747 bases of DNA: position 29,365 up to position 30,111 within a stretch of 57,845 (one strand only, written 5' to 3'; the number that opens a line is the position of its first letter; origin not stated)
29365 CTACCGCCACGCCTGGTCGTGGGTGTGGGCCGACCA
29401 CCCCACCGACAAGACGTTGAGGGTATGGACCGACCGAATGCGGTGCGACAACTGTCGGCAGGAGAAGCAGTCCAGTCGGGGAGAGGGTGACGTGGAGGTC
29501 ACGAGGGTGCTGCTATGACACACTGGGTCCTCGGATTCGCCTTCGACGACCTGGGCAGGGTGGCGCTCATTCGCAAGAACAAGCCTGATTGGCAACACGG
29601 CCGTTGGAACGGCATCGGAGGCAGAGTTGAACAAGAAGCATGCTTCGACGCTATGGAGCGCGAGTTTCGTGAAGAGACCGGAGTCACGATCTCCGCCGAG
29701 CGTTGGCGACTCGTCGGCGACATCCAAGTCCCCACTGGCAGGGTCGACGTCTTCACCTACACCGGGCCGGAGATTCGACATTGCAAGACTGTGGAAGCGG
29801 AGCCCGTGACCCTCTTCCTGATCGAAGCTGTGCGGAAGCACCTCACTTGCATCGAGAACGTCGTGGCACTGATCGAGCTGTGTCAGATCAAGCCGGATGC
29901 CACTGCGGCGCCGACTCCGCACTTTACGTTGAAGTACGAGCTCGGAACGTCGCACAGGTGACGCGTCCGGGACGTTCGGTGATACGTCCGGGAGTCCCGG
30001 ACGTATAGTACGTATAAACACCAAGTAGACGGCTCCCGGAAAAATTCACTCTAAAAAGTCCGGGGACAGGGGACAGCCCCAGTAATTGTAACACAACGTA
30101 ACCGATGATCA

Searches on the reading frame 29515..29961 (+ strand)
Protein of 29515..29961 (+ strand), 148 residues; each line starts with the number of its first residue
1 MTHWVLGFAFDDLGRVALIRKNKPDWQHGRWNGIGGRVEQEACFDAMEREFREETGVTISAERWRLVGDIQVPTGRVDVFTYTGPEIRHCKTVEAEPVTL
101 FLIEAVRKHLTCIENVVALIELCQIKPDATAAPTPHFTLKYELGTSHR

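Call 38: search_protein_families(library=ncbifam, proteins=[window:29515-29961:+], max_evalue=0.01)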
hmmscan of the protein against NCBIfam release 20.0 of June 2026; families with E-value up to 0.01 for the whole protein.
window:29515-29961:+ (148 aa): 3 families
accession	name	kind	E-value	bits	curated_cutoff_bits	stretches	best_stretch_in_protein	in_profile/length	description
NF006530.0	PRK08999.1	equivalog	1.6e-06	27.4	245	1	4-73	8-78/315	Nudix family hydrolase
NF007834.0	PRK10546.1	equivalog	0.0011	18.8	156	1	14-63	15-65/135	pyrimidine (deoxy)nucleoside triphosphate diphosphatase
NF006961.0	PRK09438.1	equivalog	0.0064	15.9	103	1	20-67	27-71/151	dihydroneopterin triphosphate diphosphatase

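Call 41: search_protein_families(library=phrogs, proteins=[window:29515-29961:+], max_evalue=0.00001)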
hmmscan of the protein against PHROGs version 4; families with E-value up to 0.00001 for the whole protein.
window:29515-29961:+ (148 aa): 0 families

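Call 67: search_protein_families(library=pfam, proteins=[window:29515-29961:+], max_evalue=0.01)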
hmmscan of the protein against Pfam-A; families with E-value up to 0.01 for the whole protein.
window:29515-29961:+ (148 aa): 1 family
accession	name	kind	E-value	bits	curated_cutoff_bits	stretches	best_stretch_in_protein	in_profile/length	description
PF00293.34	NUDIX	-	2.6e-09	37.6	21.1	1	7-82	8-81/134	NUDIX domain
